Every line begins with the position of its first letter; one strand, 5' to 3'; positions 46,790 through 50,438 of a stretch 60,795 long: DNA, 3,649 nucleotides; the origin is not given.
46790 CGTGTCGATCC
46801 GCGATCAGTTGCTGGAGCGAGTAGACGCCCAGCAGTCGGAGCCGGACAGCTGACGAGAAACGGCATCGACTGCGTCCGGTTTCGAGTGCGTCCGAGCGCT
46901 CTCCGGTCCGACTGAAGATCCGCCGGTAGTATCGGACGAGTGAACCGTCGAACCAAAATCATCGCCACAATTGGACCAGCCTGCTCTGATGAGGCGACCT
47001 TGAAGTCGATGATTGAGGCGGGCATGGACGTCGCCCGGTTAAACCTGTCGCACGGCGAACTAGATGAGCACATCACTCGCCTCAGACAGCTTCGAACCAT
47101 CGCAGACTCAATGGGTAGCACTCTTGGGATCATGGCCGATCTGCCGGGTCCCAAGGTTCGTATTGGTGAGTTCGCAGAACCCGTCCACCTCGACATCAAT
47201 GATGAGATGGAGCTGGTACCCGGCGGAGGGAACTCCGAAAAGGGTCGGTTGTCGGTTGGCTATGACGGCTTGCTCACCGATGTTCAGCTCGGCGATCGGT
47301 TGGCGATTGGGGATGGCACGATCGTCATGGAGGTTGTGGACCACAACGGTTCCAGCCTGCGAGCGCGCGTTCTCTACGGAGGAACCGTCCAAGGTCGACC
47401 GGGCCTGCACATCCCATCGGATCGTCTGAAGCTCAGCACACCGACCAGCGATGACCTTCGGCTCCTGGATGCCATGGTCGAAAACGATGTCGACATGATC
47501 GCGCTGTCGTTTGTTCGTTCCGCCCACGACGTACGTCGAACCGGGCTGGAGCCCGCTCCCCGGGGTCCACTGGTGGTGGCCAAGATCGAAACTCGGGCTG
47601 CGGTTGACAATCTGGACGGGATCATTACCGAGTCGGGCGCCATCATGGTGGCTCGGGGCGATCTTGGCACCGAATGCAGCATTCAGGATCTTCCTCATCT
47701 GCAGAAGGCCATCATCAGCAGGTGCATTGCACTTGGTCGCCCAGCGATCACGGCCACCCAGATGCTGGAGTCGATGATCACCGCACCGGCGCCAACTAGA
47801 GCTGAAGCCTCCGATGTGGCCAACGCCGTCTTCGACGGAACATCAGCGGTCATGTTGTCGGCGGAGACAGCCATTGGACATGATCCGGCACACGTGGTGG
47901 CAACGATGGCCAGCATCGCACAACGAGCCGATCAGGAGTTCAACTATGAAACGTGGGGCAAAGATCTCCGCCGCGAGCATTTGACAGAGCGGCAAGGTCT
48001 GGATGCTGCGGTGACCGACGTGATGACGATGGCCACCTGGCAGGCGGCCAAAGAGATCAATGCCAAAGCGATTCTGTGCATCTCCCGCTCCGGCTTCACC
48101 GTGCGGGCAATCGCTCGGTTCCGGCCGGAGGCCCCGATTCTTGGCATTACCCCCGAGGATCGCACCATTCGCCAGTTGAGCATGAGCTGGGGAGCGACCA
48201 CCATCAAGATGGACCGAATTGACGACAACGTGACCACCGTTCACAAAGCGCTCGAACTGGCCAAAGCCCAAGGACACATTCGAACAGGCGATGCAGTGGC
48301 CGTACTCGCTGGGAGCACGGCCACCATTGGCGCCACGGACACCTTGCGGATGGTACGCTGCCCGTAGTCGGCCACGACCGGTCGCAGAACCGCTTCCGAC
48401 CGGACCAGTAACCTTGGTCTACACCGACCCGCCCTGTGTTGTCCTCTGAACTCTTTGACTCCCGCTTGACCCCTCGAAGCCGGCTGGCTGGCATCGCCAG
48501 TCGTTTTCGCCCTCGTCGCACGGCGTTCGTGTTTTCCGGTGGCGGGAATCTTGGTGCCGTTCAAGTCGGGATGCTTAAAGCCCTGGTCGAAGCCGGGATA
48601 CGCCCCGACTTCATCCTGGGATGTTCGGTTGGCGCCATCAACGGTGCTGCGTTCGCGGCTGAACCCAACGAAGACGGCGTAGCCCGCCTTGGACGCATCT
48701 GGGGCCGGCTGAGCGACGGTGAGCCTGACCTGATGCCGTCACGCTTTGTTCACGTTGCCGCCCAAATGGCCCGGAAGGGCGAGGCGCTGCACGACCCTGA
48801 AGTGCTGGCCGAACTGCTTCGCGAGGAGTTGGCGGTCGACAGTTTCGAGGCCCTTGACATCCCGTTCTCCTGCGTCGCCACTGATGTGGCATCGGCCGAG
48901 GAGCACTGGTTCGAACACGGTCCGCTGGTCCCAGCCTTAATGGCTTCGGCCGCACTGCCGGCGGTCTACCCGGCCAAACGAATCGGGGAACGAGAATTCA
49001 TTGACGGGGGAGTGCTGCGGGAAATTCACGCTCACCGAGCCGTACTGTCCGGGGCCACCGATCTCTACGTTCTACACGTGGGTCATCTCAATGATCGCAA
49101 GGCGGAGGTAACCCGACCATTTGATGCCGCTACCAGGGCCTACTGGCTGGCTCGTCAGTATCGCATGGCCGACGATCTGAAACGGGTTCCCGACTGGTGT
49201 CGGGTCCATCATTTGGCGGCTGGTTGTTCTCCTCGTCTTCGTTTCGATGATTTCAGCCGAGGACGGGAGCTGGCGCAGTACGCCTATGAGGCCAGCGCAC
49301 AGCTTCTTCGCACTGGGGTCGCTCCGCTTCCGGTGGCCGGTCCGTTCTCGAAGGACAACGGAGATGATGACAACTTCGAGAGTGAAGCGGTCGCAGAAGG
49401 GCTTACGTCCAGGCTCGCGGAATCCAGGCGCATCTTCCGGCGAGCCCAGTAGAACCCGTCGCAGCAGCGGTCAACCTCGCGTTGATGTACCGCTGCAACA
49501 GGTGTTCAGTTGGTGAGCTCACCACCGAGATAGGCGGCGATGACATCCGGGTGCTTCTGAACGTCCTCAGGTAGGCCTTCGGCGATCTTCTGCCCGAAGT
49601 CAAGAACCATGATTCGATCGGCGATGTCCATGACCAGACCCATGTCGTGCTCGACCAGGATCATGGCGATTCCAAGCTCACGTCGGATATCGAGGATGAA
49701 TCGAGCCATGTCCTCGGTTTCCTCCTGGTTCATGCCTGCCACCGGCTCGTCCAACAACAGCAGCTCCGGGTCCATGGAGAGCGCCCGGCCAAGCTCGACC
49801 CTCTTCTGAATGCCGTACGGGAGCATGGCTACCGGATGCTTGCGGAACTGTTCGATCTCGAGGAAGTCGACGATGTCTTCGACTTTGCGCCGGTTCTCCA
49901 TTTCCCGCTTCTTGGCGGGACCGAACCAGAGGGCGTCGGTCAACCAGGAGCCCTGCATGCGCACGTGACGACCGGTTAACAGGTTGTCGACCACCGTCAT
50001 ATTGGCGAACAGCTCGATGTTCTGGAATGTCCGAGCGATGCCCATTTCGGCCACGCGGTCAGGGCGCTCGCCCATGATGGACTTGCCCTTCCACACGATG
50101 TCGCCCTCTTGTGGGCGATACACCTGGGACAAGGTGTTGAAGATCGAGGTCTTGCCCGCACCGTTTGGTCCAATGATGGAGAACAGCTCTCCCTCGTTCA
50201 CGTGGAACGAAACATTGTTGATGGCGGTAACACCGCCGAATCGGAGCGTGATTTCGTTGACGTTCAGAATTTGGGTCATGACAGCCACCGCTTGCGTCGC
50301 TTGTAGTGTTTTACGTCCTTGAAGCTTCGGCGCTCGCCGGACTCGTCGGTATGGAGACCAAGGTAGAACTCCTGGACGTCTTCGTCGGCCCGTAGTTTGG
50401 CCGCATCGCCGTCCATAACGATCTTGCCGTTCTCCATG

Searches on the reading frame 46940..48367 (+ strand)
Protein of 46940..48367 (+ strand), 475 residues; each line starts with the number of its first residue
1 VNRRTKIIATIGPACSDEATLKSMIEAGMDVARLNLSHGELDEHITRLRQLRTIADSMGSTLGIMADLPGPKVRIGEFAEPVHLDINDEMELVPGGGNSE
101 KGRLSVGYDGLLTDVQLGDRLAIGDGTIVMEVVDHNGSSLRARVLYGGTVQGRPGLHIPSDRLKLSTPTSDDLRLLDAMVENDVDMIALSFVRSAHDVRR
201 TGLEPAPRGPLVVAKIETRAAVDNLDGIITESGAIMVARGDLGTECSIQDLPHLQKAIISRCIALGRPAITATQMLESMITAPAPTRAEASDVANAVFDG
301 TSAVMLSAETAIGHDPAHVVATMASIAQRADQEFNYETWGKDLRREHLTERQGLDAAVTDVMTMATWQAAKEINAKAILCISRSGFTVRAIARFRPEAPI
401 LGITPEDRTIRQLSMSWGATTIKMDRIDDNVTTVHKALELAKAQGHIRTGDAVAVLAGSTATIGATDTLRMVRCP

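Call 33: search_protein_families(library=pfam, proteins=[window:46940-48367:+], max_evalue=0.00001)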
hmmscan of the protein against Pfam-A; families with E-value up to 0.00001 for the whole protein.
window:46940-48367:+ (475 aa): 2 families
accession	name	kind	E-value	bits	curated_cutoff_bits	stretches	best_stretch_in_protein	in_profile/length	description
PF00224.27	PK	-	1.8e-90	303.8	30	1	3-319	2-327/328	Pyruvate kinase, barrel domain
PF02887.21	PK_C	-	3.8e-27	95.1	28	1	362-471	3-113/114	Pyruvate kinase, alpha/beta domain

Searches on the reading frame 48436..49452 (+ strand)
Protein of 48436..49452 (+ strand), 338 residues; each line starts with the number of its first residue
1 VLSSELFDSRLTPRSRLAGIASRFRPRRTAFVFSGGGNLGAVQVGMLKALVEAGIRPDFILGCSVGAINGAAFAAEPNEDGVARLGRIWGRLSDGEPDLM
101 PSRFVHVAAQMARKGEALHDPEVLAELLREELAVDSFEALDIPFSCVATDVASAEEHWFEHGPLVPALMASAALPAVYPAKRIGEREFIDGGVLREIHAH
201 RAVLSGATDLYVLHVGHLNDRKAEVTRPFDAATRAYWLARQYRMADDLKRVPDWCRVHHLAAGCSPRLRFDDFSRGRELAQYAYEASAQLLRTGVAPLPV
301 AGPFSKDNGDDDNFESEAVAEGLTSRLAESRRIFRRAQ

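Call 33: search_protein_families(library=pfam, proteins=[window:48436-49452:+], max_evalue=0.00001)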
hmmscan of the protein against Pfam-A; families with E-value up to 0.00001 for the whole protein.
window:48436-49452:+ (338 aa): 1 family
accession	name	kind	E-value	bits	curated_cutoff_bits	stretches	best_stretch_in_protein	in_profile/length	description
PF01734.28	Patatin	-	2.7e-29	103.2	27.7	1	32-197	2-185/191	Patatin-like phospholipase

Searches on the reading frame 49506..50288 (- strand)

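Call 34: search_protein_families(library=pfam, proteins=[window:49506-50288:-], max_evalue=0.00001)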
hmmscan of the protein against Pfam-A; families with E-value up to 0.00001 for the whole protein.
window:49506-50288:- (260 aa): 2 families
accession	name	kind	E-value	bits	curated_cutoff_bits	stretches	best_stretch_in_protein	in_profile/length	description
PF00005.33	ABC_tran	-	3.4e-30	105.9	25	1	23-184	1-137/137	ABC transporter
PF12399.14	BCA_ABC_TP_C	-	2.2e-11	43.6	25.5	1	233-257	1-25/27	Branched-chain amino acid ATP-binding cassette transporter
